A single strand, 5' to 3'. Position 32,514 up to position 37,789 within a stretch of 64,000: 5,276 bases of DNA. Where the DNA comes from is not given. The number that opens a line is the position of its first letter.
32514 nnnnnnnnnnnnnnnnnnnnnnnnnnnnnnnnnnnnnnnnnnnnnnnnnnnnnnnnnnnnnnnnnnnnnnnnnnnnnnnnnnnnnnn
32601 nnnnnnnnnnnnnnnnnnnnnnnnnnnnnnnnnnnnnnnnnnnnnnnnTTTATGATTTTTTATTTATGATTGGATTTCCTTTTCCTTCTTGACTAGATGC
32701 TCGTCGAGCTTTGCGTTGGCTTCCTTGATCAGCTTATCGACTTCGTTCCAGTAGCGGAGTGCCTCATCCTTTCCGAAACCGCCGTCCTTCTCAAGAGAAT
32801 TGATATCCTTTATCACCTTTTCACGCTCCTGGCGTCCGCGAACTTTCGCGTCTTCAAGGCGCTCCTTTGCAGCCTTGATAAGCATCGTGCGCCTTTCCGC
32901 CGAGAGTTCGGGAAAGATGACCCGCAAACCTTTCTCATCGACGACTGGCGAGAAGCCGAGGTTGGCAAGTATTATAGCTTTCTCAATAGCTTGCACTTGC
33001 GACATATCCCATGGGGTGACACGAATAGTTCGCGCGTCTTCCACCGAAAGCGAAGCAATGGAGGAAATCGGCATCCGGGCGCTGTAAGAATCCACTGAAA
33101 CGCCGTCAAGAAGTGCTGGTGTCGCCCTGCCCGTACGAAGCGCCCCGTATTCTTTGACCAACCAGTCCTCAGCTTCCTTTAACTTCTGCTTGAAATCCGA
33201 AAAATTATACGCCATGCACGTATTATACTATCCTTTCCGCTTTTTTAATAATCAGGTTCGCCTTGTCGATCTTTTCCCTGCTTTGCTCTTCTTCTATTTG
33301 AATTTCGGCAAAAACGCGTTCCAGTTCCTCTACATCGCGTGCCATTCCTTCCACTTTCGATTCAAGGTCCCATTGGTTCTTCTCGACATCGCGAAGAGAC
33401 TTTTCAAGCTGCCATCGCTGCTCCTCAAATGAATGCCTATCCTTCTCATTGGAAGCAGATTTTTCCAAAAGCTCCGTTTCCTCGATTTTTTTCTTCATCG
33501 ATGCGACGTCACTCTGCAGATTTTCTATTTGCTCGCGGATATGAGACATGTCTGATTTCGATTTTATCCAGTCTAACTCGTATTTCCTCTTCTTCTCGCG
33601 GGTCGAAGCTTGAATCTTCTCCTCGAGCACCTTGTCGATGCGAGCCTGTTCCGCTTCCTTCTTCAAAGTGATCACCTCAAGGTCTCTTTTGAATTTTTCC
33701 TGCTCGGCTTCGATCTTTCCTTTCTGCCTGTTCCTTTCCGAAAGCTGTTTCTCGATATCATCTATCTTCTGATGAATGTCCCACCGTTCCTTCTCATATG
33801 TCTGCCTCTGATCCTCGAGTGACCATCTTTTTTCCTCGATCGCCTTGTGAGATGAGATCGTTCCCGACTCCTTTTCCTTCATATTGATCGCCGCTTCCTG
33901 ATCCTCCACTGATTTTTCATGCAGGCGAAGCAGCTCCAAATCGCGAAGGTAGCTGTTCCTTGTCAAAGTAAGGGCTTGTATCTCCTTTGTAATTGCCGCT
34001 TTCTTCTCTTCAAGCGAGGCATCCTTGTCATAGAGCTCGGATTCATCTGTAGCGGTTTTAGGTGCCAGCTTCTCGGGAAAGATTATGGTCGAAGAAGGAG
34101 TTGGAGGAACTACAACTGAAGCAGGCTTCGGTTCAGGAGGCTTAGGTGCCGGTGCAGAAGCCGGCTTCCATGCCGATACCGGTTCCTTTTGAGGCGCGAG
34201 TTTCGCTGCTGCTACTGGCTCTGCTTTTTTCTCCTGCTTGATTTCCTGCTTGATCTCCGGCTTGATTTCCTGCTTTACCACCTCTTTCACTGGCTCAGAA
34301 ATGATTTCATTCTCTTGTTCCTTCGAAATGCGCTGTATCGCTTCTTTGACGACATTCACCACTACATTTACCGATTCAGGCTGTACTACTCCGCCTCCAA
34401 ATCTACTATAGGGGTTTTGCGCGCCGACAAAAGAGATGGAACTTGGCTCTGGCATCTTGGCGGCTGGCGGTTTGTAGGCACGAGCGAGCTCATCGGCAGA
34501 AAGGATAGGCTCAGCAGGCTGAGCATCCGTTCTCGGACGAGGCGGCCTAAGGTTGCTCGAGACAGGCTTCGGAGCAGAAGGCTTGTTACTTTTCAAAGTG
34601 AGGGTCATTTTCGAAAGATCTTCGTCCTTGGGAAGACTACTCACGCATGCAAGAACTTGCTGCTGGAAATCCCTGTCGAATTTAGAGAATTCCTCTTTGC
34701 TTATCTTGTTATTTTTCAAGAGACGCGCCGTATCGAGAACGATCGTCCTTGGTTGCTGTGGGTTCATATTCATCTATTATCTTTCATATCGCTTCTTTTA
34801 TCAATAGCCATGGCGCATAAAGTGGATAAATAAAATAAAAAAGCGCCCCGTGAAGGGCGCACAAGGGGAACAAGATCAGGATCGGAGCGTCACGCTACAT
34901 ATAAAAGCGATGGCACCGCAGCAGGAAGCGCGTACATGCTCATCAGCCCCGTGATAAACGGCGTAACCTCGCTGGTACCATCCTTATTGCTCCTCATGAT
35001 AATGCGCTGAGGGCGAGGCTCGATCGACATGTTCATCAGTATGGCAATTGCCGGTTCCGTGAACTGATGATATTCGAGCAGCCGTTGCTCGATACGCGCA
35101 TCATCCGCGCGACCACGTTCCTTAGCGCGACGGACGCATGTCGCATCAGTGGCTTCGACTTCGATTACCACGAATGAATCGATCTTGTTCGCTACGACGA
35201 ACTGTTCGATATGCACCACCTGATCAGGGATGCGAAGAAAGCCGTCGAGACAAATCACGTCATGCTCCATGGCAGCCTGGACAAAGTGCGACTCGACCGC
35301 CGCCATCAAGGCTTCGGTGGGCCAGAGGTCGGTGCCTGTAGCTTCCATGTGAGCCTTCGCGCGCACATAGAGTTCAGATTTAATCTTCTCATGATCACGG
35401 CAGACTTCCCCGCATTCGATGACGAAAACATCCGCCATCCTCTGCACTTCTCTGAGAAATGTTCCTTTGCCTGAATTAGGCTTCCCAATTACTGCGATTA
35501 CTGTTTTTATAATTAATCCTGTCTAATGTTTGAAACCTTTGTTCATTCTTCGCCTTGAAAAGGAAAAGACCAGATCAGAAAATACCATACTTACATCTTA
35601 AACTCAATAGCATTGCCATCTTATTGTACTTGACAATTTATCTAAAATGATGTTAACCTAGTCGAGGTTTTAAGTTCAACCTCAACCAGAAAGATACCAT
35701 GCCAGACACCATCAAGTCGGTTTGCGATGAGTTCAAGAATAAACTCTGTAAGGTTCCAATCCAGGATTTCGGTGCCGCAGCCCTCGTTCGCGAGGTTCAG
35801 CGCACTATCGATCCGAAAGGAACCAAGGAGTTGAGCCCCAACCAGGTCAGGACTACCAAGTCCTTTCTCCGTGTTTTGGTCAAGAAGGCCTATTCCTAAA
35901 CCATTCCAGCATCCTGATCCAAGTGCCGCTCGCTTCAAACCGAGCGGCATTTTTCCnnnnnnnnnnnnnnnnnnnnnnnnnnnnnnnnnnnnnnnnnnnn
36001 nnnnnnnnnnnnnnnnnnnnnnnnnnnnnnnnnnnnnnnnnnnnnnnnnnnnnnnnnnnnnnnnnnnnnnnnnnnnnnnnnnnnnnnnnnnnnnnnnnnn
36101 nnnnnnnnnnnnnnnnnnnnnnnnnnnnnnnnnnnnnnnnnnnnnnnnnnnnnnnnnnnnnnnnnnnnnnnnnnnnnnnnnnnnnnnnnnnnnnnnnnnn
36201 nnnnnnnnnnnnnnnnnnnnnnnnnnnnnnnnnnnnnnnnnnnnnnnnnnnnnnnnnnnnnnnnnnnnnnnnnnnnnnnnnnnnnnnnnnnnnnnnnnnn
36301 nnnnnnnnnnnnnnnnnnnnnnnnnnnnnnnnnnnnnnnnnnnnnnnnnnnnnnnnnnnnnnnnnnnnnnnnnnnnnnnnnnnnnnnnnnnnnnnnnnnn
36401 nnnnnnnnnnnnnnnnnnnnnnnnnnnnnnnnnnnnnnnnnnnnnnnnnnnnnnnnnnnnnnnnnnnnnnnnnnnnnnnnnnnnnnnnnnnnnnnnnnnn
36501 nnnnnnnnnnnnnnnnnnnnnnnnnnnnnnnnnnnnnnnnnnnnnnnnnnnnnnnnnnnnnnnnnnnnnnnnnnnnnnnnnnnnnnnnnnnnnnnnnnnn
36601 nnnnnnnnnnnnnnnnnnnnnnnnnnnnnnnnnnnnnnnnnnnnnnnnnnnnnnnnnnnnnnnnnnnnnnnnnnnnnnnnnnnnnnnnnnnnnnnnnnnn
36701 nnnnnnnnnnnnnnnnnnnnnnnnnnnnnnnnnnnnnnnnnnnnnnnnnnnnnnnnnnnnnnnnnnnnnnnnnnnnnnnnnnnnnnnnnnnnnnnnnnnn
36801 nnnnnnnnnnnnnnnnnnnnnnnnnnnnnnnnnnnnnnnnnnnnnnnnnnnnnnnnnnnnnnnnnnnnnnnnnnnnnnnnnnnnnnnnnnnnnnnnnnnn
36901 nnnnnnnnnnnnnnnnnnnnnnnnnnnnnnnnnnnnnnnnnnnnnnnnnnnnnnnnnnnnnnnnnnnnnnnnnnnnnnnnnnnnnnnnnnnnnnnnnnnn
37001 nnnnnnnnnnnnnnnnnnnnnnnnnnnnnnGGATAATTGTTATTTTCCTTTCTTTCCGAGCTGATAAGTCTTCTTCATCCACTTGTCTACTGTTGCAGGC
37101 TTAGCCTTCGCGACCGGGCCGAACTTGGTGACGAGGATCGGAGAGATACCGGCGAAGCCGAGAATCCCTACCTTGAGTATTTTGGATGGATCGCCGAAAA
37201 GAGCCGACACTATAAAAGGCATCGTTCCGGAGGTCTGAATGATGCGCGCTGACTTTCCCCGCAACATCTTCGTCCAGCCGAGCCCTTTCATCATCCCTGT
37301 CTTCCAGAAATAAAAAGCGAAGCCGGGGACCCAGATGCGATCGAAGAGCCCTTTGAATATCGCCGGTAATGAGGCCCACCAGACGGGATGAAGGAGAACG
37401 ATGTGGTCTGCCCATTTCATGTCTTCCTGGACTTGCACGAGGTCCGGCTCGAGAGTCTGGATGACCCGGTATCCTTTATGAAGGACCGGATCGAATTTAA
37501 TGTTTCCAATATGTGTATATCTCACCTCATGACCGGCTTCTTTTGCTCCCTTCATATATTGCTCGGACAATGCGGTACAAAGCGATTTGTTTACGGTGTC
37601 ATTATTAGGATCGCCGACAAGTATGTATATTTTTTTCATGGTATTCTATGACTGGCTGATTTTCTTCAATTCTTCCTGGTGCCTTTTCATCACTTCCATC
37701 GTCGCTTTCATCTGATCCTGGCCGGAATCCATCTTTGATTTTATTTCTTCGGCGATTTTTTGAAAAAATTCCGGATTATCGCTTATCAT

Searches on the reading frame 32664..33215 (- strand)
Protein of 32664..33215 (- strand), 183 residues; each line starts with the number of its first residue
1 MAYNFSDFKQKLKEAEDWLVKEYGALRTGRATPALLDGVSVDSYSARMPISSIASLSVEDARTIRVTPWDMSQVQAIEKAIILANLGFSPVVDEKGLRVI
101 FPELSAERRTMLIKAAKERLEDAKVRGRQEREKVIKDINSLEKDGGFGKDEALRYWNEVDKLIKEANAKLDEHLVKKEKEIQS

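Call 97: search_protein_families(library=pfam, max_evalue=0.00001, proteins=[window:32664-33215:-])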
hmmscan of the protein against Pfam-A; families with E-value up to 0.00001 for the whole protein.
window:32664-33215:- (183 aa): 1 family
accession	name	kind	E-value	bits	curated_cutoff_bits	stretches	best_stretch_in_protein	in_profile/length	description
PF01765.24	RRF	-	2.2e-47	161.4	29.7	1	21-181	3-163/164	Ribosome recycling factor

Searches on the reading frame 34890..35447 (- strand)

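Call 98: search_protein_families(library=pfam, max_evalue=0.00001, proteins=[window:34890-35447:-])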
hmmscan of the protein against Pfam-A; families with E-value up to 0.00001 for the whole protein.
window:34890-35447:- (185 aa): 1 family
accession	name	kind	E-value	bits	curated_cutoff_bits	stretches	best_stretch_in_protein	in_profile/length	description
PF00406.28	ADK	-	9e-10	39.3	26.8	1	9-136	24-145/151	Adenylate kinase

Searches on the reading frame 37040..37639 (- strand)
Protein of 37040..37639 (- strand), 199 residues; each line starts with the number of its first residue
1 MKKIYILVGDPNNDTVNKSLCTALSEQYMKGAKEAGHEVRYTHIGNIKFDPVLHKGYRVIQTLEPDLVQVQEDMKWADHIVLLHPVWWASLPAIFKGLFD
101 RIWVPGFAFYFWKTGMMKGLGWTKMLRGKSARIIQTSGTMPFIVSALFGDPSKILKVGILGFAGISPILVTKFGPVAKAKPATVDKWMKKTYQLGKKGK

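Call 98: search_protein_families(library=pfam, max_evalue=0.00001, proteins=[window:37040-37639:-])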
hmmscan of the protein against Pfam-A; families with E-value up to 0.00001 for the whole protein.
window:37040-37639:- (199 aa): 2 families
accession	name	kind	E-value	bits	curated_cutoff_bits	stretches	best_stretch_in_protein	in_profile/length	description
PF02525.22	Flavodoxin_2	-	2.9e-31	109.2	27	1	2-180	1-182/198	Flavodoxin-like fold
PF03358.20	FMN_red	-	1.6e-13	50.9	24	1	3-138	2-116/152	NADPH-dependent FMN reductase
